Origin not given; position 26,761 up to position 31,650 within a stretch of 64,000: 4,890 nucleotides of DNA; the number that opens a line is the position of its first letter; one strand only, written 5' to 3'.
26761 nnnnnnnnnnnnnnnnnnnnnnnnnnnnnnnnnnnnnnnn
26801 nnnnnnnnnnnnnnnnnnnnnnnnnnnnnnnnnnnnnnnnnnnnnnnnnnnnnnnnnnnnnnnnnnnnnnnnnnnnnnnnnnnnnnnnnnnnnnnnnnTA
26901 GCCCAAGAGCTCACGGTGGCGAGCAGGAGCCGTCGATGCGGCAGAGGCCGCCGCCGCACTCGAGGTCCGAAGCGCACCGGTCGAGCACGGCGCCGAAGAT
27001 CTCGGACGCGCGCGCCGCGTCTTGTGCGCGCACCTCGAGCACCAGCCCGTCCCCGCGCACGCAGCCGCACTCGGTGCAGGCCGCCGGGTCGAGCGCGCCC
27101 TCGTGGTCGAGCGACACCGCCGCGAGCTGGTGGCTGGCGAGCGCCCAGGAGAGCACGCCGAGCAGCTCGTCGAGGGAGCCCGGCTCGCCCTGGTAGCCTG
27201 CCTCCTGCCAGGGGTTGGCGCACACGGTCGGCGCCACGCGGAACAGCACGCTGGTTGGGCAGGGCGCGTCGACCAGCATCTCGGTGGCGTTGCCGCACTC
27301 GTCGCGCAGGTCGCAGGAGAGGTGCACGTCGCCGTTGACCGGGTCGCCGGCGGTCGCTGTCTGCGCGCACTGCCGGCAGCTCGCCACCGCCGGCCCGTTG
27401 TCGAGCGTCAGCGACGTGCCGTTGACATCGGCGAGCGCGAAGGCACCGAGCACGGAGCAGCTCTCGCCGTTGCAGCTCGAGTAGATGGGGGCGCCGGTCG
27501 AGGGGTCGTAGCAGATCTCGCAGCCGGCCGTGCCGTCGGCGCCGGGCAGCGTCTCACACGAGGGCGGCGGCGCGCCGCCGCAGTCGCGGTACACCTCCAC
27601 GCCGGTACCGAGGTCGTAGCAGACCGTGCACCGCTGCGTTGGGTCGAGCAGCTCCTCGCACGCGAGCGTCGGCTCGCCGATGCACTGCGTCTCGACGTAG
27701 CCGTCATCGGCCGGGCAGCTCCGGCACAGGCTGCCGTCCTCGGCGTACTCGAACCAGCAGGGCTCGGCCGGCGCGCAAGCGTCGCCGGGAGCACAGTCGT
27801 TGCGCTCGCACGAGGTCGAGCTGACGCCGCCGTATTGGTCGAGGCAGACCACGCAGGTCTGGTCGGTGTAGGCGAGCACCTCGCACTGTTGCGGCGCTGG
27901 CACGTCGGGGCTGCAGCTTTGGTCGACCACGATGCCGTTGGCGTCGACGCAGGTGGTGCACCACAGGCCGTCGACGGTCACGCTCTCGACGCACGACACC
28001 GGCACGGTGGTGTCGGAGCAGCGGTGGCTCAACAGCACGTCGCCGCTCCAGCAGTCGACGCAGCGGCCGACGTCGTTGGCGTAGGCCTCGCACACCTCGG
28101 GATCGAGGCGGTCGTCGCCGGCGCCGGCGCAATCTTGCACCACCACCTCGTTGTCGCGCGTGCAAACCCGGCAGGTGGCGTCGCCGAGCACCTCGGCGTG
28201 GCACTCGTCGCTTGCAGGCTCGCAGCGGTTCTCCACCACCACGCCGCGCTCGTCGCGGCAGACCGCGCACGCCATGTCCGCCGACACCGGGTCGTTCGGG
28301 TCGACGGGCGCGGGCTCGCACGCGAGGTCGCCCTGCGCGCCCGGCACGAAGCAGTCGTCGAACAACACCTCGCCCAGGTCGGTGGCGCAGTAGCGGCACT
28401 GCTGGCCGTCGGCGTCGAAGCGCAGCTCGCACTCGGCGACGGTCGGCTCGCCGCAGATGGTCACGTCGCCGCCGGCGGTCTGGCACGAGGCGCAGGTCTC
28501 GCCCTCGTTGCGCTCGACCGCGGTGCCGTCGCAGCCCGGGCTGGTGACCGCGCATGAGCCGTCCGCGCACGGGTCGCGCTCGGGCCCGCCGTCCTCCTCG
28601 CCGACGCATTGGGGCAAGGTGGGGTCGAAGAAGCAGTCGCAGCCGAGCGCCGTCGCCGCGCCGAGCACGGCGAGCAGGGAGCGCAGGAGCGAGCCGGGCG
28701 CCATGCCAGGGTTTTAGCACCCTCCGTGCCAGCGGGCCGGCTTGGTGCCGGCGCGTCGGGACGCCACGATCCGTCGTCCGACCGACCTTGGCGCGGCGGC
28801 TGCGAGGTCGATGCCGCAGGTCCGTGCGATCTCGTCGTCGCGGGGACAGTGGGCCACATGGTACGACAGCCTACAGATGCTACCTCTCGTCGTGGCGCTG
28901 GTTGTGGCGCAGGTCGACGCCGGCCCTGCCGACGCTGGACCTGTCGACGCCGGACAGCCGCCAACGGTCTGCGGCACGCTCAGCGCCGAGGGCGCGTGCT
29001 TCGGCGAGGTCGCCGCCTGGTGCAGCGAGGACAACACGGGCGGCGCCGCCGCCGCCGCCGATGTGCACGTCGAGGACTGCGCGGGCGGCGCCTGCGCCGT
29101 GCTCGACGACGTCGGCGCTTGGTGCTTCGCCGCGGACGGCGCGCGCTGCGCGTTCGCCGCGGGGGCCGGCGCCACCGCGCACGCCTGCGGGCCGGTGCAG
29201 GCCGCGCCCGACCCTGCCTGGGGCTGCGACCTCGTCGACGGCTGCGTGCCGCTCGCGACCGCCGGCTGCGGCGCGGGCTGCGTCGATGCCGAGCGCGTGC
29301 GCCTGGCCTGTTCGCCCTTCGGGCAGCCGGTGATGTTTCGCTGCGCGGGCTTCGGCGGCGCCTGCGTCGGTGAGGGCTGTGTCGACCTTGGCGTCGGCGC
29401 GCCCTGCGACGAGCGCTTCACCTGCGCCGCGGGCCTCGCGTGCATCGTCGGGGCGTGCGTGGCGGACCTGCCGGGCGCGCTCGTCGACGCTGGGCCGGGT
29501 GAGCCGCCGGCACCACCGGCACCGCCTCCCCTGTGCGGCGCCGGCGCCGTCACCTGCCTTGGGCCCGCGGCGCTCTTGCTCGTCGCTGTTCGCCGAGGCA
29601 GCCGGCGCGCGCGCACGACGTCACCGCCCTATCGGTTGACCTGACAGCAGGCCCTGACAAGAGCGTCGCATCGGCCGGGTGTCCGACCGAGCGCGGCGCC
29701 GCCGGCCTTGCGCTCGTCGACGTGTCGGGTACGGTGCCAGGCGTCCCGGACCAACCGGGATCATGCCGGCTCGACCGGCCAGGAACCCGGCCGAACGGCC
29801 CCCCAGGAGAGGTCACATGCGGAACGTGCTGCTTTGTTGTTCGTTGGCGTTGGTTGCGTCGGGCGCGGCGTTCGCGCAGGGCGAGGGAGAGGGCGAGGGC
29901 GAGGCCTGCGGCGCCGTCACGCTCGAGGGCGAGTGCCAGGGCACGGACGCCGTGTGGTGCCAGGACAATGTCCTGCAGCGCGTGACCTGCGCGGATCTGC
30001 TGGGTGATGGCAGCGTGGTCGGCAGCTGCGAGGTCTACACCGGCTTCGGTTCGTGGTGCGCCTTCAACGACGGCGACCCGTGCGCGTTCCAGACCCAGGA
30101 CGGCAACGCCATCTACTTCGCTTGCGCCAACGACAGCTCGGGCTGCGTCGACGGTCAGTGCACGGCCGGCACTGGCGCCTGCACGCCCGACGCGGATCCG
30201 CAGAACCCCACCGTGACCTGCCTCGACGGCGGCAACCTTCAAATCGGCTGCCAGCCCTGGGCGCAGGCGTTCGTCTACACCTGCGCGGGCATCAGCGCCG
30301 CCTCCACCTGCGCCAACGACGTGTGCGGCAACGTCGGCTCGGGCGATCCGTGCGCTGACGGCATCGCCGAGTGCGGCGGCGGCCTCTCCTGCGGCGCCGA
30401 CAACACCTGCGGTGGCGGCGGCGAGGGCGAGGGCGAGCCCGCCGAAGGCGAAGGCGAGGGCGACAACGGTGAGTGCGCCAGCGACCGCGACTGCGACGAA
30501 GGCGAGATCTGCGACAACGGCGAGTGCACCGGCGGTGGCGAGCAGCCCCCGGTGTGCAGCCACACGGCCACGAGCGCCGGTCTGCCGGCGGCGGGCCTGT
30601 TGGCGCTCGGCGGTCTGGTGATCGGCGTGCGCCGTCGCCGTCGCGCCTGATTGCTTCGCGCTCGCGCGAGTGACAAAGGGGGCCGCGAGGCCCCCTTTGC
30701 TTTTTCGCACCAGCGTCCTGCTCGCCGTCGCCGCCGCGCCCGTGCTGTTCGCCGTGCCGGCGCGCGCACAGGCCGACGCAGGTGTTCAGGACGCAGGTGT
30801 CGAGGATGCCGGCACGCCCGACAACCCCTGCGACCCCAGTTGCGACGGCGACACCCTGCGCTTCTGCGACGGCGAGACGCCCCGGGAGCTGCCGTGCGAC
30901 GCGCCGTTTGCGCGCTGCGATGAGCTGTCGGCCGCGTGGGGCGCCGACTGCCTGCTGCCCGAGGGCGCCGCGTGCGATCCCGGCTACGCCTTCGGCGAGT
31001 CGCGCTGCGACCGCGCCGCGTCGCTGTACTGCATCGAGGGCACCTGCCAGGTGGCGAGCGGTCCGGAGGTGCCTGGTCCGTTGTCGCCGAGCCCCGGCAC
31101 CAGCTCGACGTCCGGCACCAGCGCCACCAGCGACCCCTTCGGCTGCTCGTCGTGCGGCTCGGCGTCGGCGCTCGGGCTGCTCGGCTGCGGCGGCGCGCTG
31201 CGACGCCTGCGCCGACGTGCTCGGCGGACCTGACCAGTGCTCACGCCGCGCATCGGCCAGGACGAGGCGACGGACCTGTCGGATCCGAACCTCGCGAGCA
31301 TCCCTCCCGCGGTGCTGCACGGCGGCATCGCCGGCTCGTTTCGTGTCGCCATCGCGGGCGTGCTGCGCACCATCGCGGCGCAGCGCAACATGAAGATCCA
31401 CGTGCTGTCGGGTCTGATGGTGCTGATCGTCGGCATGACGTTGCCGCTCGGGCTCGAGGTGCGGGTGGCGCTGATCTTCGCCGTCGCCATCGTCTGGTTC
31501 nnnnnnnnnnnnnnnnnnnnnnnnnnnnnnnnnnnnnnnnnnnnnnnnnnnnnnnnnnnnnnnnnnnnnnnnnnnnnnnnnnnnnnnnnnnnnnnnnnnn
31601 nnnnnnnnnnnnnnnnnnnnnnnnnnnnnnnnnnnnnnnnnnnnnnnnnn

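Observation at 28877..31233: Tandem array of three Cys-rich secreted paralogs with MYXO-CTERM-like tails, separated by a terminator containing a probable TTG start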

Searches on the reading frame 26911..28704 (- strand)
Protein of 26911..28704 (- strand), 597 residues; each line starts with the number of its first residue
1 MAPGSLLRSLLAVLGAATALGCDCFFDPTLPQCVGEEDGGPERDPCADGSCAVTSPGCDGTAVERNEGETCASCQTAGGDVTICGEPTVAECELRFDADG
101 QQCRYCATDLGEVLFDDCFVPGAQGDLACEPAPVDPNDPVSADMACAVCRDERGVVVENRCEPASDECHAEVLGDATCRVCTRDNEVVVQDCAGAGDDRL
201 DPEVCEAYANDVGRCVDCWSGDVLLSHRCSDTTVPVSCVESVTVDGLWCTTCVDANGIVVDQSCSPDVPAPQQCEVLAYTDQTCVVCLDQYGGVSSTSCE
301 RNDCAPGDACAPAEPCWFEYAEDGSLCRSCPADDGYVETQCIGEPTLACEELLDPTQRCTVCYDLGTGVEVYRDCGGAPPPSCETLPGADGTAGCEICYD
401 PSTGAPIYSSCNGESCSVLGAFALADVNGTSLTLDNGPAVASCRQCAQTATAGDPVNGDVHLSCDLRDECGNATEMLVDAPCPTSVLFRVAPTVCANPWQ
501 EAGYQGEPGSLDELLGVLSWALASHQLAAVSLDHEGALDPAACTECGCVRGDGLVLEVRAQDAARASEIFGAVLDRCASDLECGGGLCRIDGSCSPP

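Call 3: search_protein_families(library=ncbifam, proteins=[window:26911-28704:-], max_evalue=10)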
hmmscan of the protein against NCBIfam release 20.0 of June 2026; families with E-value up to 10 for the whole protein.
window:26911-28704:- (597 aa): 0 families

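Call 4: search_protein_families(library=pfam, proteins=[window:26911-28704:-], max_evalue=10)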
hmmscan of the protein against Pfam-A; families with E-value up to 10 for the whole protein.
window:26911-28704:- (597 aa): 0 families

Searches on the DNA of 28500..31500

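Call 64: search_rna_families(source=window, start=28500, end=31500, threshold=evalue, max_evalue=5)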
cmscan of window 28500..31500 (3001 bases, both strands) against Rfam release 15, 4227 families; matches with E-value up to 5: 1.
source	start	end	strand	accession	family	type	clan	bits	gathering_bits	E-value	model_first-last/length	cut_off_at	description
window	29117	29149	-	RF01340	CRISPR-DR29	Gene; CRISPR;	-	19.3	39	1.2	1-37/37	no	CRISPR RNA direct repeat element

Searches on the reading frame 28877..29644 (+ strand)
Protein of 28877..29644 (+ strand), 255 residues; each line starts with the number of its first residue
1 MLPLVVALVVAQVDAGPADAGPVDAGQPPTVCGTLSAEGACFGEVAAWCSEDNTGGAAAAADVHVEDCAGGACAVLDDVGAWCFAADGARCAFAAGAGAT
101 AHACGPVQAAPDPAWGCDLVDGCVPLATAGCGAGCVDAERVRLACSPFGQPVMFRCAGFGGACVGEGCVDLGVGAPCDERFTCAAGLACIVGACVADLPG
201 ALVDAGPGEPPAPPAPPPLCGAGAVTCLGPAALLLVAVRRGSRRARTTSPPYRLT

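Call 3: search_protein_families(library=ncbifam, proteins=[window:28877-29644:+], max_evalue=10)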
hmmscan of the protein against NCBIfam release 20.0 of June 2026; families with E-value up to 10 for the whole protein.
window:28877-29644:+ (255 aa): 0 families

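Call 4: search_protein_families(library=pfam, proteins=[window:28877-29644:+], max_evalue=10)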
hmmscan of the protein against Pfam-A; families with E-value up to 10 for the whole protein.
window:28877-29644:+ (255 aa): 1 family
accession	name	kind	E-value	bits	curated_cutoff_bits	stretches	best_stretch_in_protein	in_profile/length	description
PF19545.4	DUF6069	-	3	8.4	27.2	1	183-248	15-78/129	Family of unknown function (DUF6069)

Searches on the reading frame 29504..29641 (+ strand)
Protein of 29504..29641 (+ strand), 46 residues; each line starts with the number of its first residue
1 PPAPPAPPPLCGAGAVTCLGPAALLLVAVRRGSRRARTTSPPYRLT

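Call 9: search_protein_families(library=ncbifam, proteins=[window:29504-29641:+], max_evalue=10)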
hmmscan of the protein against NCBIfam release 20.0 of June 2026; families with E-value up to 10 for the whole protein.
seq(46 aa): 0 families
